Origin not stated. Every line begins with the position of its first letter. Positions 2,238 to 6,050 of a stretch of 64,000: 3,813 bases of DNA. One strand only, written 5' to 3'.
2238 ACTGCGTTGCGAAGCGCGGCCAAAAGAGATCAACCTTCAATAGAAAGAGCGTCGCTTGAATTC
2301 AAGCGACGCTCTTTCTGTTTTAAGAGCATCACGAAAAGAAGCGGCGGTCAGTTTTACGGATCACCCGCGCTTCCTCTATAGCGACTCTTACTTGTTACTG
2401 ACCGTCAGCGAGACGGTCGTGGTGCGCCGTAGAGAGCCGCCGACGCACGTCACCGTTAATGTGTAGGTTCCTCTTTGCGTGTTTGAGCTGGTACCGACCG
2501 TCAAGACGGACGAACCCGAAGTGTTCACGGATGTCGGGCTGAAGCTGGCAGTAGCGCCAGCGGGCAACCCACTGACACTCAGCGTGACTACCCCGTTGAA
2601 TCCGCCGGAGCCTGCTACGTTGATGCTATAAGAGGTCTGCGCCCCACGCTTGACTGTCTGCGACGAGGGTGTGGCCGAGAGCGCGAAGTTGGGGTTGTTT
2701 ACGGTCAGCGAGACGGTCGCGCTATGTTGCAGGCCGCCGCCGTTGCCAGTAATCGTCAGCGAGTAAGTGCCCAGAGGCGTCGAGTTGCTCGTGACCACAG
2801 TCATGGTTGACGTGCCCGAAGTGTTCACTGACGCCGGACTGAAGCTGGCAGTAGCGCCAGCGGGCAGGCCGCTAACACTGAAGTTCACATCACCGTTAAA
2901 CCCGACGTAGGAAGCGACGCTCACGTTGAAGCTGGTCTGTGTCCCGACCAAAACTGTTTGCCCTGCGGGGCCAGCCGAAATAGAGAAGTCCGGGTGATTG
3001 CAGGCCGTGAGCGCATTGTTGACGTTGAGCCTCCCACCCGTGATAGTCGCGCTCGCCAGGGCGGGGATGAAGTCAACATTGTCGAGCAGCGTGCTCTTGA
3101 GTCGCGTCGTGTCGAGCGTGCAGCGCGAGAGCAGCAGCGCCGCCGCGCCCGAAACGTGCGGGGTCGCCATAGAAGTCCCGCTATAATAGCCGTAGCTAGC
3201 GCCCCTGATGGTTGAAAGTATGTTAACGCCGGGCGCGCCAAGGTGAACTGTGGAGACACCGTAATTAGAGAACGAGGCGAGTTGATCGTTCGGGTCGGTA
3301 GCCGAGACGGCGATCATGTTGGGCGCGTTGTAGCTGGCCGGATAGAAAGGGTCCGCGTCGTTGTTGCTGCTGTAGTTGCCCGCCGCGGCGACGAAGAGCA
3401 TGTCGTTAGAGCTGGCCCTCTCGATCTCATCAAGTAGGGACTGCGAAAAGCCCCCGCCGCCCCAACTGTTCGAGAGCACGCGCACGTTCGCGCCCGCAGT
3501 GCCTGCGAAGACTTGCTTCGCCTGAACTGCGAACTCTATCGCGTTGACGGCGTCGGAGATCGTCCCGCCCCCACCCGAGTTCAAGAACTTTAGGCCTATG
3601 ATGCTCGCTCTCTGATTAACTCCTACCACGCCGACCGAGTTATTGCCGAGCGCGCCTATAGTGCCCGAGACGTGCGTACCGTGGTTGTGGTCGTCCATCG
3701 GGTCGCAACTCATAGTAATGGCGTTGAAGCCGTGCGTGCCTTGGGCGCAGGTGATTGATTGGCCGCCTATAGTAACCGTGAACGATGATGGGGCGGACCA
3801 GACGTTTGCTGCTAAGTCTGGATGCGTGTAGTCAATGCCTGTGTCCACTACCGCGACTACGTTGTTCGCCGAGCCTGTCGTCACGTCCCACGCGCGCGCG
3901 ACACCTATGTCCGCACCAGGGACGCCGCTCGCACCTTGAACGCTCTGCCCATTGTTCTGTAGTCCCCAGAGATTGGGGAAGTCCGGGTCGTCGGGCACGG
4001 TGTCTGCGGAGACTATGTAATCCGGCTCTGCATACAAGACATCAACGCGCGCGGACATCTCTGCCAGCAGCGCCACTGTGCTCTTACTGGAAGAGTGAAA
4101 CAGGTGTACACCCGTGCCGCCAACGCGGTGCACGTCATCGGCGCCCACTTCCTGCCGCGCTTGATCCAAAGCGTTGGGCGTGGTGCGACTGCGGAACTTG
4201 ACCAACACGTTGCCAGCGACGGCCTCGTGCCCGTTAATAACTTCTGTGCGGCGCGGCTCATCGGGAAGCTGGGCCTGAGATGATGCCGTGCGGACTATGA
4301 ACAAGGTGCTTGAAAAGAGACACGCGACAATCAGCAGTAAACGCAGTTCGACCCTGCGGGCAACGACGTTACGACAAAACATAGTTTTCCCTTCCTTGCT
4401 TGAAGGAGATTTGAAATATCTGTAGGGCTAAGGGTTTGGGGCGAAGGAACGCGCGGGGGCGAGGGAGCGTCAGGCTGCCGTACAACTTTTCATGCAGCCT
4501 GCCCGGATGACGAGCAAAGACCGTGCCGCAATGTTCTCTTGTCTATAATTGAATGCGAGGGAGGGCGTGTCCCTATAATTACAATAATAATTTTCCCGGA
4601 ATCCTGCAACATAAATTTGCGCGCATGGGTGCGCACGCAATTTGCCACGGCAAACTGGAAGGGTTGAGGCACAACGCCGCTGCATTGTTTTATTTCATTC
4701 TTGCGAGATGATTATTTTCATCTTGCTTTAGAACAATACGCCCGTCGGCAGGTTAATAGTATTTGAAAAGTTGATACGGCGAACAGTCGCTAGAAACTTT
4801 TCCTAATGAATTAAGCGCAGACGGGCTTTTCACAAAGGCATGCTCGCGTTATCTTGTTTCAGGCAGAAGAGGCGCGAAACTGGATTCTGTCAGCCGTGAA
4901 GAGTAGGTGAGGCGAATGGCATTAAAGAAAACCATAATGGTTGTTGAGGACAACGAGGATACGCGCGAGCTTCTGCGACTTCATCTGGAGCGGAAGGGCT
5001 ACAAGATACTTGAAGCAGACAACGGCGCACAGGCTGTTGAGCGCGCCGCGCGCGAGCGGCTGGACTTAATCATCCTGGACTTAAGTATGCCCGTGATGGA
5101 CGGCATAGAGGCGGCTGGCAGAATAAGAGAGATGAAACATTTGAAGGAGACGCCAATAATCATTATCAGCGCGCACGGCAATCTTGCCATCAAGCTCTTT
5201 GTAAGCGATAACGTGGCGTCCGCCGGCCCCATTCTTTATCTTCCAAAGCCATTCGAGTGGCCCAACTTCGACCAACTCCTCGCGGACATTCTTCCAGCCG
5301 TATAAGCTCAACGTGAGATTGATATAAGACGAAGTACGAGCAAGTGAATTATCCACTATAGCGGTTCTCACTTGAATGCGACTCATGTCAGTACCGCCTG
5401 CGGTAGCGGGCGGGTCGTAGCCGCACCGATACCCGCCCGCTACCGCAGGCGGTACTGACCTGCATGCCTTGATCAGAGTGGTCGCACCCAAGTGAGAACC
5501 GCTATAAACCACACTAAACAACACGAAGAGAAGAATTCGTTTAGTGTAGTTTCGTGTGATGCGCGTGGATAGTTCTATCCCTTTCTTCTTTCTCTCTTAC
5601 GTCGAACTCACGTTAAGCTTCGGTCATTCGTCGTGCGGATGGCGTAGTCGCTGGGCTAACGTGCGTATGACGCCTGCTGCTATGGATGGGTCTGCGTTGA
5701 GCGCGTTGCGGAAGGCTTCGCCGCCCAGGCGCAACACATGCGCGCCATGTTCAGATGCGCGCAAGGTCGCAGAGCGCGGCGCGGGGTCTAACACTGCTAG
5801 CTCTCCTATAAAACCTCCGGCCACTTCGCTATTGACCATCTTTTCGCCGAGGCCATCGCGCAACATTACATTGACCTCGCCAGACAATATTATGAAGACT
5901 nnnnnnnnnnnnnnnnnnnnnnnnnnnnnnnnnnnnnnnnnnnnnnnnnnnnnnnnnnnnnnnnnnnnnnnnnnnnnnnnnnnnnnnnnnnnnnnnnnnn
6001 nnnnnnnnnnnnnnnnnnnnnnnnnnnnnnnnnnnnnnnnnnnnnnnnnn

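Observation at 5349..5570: Nested repeats: a 150-bp element with terminal inverted repeats (holding the GC-rich palindrome) sits inside another hairpin, with a 6-bp direct repeat at the junctions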

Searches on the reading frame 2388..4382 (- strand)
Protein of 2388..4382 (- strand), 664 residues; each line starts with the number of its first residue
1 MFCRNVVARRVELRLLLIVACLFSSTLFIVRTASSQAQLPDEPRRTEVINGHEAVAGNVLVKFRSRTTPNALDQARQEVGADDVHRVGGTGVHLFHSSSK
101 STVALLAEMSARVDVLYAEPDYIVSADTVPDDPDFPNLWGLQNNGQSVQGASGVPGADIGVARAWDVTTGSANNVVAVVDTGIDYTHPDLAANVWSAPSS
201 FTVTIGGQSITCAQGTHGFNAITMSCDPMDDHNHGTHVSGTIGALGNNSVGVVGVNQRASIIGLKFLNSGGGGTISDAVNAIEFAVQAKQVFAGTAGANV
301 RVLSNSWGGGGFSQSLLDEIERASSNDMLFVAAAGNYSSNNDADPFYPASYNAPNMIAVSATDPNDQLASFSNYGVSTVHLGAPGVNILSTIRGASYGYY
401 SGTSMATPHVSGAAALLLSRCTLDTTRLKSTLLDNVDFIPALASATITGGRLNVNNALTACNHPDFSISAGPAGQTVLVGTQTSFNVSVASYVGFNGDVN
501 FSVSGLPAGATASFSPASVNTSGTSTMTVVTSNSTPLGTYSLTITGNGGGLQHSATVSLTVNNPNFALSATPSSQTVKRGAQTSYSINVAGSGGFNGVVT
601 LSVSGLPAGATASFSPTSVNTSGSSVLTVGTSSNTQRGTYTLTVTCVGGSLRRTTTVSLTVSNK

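Call 14: search_protein_families(library=pfam, proteins=[window:2388-4382:-])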
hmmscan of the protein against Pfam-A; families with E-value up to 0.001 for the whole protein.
window:2388-4382:- (664 aa): 2 families
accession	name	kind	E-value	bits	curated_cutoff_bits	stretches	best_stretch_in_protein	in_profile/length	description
PF00082.27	Peptidase_S8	-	5.6e-51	174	21.8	1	174-433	4-270/288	Subtilase family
PF22148.1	Fervidolysin_NPro-like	-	1.1e-05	26.2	21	1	46-121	7-81/81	Fervidolysin N-terminal prodomain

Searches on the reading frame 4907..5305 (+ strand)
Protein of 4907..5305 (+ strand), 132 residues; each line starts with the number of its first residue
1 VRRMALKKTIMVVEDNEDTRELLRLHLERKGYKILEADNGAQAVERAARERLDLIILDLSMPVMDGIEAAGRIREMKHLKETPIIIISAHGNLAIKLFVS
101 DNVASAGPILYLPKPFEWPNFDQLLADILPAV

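Call 8: find_encoding_contigs(protein=window:4907-5305:+, flank=3000, max_places=10)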
Protein window:4907-5305:+ (132 aa): no gene with exactly this product is on record in the collection.

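Call 14: search_protein_families(library=pfam, proteins=[window:4907-5305:+])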
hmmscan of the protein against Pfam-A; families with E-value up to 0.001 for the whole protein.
window:4907-5305:+ (132 aa): 1 family
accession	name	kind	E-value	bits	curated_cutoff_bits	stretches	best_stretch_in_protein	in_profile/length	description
PF00072.30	Response_reg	-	1.9e-24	86.4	30.2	1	10-119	1-104/111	Response regulator receiver domain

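Call 35: find_encoding_contigs(protein=window:4916-5305:+, flank=3000, max_places=10)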
Protein window:4916-5305:+ (129 aa): 4 contigs read that carry it; 4 places shown.
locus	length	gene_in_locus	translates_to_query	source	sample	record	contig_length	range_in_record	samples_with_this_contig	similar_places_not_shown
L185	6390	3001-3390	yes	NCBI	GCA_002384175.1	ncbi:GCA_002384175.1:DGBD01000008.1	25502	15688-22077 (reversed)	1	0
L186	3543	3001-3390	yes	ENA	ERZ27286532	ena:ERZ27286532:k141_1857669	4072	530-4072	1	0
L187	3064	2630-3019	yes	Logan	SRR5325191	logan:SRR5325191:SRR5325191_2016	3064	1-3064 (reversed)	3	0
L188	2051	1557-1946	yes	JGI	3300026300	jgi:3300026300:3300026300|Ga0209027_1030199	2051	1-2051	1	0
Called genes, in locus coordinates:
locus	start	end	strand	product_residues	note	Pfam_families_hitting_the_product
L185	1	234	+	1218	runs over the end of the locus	?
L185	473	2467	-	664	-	PF22148:Fervidolysin_NPro-like (faint), PF00082:Peptidase_S8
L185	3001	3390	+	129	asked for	PF00072:Response_reg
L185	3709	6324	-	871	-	PF13646:HEAT_2 (faint), PF00027:cNMP_binding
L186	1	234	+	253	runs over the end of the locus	?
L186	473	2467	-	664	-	PF22148:Fervidolysin_NPro-like (faint), PF00082:Peptidase_S8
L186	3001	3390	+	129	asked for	PF00072:Response_reg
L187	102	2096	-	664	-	PF22148:Fervidolysin_NPro-like (faint), PF00082:Peptidase_S8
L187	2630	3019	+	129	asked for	PF00072:Response_reg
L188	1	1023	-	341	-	?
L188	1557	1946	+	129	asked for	PF00072:Response_reg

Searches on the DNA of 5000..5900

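Call 36: search_rna_families(source=window, start=5000, end=5900, threshold=evalue, max_evalue=1)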
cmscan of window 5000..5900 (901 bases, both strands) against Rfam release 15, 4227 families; matches with E-value up to 1: 7.
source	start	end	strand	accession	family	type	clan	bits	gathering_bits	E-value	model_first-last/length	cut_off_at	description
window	5382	5464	-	RF04011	mir-8515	Gene; miRNA;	-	39.1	100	1e-05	1-92/92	no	mir-8515 microRNA precursor family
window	5370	5464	-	RF01729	Termite-flg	Cis-reg;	-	29.6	40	0.0044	1-106/106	no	Termite-flg RNA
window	5388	5458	+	RF03819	mir-Ro6-3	Gene; miRNA;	-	28.9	79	0.023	1-72/72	no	mir-Ro6-3 microRNA precursor family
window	5388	5458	-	RF03819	mir-Ro6-3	Gene; miRNA;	-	27.9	79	0.038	1-72/72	no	mir-Ro6-3 microRNA precursor family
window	5392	5455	-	RF01008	mir-636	Gene; miRNA;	-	26.3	99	0.23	1-96/96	no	mir-636 microRNA precursor family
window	5392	5458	+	RF01522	TB10Cs1H1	Gene; snRNA; snoRNA; HACA-box;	-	24.8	45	0.014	1-71/71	no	Trypanosomatid snoRNA TB10Cs1H1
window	5382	5478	+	RF01729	Termite-flg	Cis-reg;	-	21.1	40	0.36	1-106/106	no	Termite-flg RNA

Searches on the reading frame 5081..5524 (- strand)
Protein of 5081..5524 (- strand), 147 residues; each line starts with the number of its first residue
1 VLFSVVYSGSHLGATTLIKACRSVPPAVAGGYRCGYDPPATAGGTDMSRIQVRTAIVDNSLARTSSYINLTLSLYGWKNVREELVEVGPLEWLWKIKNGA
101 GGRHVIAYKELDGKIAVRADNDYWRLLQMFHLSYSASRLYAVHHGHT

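Call 14: search_protein_families(library=pfam, proteins=[window:5081-5524:-])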
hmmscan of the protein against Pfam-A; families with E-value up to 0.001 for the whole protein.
window:5081-5524:- (147 aa): 0 families
